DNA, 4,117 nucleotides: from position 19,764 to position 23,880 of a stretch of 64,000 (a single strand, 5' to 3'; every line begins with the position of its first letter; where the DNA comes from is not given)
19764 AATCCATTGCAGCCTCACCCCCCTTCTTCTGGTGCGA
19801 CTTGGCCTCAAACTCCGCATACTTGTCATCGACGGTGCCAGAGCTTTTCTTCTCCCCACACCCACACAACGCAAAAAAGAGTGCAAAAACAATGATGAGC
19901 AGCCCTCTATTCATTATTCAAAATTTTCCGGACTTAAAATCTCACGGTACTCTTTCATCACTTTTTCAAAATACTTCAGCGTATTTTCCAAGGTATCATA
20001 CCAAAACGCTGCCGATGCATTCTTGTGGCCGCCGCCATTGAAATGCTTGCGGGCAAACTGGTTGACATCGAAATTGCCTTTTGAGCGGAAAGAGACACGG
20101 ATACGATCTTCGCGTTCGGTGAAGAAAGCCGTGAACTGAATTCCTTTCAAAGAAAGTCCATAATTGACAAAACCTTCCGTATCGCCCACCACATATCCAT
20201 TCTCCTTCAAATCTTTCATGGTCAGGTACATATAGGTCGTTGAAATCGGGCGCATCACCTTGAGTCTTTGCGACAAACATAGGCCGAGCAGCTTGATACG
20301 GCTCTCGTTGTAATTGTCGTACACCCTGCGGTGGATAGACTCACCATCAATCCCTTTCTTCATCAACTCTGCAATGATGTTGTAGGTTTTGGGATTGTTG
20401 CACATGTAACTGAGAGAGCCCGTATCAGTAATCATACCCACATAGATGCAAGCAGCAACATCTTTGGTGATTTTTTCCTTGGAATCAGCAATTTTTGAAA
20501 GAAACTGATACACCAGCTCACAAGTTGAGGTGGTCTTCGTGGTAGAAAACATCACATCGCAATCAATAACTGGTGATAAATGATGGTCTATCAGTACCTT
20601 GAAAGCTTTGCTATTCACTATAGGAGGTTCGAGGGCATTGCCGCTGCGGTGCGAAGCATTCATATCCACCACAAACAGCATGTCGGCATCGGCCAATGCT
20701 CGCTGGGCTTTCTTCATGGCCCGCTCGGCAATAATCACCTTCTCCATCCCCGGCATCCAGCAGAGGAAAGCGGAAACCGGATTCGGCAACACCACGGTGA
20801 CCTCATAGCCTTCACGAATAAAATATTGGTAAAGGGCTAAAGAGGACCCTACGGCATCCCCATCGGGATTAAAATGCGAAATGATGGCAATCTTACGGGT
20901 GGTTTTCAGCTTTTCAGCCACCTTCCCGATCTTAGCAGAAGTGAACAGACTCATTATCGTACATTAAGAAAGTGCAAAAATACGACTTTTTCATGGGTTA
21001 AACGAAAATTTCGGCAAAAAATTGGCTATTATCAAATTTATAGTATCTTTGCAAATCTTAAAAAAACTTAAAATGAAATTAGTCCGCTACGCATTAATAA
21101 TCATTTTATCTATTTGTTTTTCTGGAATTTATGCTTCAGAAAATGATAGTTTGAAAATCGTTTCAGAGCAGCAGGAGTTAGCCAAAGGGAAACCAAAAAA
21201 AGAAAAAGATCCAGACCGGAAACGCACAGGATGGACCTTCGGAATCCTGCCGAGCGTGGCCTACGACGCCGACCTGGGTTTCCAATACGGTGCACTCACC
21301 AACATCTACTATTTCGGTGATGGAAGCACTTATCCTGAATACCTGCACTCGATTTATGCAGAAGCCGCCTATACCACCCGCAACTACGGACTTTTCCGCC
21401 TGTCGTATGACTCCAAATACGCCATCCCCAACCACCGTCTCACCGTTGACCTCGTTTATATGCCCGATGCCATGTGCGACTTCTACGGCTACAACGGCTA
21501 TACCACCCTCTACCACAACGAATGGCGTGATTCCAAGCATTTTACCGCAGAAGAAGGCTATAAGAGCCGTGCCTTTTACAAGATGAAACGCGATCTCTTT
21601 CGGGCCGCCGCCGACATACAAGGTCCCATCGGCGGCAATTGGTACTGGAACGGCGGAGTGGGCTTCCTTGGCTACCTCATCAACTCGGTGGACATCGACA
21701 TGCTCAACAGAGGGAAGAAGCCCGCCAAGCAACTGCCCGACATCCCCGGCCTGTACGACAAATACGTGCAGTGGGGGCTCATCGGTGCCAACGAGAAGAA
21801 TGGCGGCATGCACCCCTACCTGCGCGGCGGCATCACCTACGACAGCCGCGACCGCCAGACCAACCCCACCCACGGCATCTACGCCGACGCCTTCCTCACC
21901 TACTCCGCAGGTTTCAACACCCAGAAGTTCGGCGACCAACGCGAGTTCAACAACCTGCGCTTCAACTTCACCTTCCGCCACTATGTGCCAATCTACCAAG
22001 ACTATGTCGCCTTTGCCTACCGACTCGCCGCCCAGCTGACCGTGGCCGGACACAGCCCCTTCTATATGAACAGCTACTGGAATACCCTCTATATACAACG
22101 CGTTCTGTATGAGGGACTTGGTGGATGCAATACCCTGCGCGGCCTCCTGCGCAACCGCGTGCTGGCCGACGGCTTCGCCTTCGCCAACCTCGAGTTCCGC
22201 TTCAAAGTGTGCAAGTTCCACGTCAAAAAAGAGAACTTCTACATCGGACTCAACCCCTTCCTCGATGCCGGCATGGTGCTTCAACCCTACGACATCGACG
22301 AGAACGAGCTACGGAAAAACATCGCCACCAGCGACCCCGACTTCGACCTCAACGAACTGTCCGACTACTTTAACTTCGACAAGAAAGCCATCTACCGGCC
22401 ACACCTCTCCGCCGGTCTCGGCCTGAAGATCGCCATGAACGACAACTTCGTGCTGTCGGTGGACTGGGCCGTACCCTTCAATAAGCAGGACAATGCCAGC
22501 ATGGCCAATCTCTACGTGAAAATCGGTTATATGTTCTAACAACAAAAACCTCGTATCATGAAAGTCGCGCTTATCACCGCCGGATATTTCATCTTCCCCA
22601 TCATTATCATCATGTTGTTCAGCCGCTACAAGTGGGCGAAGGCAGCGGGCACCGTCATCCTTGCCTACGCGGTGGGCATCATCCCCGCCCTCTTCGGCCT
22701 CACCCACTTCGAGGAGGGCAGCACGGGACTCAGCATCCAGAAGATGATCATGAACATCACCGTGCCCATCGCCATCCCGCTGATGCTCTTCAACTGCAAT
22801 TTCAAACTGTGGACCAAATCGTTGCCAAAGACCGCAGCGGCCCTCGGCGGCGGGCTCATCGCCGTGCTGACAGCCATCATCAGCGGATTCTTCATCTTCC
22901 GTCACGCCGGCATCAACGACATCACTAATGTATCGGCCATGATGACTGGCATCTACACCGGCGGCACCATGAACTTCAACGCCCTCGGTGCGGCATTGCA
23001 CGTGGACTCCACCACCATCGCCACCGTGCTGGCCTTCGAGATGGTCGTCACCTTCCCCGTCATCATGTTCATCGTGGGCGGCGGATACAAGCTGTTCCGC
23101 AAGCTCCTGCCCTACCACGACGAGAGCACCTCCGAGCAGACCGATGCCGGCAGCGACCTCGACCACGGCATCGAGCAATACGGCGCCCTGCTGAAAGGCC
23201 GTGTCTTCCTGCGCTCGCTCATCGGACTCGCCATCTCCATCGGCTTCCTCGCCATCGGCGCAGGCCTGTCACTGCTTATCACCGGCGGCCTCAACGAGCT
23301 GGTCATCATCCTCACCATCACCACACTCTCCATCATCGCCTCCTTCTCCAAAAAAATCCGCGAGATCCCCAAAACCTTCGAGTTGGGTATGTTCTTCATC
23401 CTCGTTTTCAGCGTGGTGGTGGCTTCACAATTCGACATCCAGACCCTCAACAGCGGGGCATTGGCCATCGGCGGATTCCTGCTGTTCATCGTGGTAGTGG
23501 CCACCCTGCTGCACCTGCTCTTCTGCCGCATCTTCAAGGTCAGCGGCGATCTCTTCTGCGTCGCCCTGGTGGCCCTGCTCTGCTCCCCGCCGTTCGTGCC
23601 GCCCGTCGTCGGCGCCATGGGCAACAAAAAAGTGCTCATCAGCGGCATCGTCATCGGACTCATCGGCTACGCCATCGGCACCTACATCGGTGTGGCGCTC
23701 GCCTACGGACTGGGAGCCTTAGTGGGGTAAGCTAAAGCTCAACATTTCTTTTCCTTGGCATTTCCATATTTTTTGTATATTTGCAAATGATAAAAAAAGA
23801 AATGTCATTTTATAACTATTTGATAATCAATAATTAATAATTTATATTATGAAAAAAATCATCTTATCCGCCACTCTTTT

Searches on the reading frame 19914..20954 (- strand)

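Call 53: search_protein_families(library=pfam, proteins=[window:19914-20954:-], max_evalue=0.000001)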
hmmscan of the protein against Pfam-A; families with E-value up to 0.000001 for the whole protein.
window:19914-20954:- (346 aa): 2 families
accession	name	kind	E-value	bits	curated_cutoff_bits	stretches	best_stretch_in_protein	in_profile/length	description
PF01368.27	DHH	-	6.4e-22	78.6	28.1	1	21-174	1-125/125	DHH family, N-terminal domain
PF02272.25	DHHA1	-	1.3e-10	42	25.9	1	245-334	8-101/102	DHHA1 domain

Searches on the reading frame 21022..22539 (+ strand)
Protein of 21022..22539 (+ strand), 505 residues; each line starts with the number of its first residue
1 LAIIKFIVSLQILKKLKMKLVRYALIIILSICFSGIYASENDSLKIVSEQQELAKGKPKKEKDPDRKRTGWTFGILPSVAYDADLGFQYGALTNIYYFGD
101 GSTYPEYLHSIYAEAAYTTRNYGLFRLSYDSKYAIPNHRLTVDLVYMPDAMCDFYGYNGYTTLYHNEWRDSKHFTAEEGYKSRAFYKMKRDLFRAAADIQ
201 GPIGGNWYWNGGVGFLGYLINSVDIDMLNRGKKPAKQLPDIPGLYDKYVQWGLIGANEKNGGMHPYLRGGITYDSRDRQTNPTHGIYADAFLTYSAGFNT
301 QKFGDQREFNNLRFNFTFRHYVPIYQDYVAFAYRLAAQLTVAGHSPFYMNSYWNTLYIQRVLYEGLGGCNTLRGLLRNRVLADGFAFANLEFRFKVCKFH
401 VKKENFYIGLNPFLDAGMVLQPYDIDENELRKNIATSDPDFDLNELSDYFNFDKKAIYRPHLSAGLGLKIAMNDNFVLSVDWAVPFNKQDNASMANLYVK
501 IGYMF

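Call 53: search_protein_families(library=pfam, proteins=[window:21022-22539:+], max_evalue=0.000001)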
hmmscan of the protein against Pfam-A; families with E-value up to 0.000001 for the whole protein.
window:21022-22539:+ (505 aa): 1 family
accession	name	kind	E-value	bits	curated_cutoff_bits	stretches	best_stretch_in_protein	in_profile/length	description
PF01103.29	Omp85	-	3.8e-15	56.7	24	1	255-505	105-325/325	Omp85 superfamily domain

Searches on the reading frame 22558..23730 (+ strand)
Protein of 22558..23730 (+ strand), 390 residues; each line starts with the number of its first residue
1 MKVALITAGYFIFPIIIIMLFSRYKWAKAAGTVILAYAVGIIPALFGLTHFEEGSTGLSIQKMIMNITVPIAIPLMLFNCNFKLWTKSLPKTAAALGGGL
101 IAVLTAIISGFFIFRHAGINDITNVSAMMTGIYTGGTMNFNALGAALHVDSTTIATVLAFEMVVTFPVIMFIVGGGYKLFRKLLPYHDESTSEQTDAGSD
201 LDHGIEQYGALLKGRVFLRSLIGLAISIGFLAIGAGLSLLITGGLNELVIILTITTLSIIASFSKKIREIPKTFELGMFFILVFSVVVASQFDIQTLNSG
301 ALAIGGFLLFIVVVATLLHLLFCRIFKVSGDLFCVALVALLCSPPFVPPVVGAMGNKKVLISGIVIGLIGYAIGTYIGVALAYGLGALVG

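Call 53: search_protein_families(library=pfam, proteins=[window:22558-23730:+], max_evalue=0.000001)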
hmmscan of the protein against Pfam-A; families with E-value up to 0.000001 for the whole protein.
window:22558-23730:+ (390 aa): 1 family
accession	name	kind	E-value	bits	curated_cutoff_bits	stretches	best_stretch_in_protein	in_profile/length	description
PF05684.17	DUF819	-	2.1e-30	106.5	27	1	18-383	11-374/379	Protein of unknown function (DUF819)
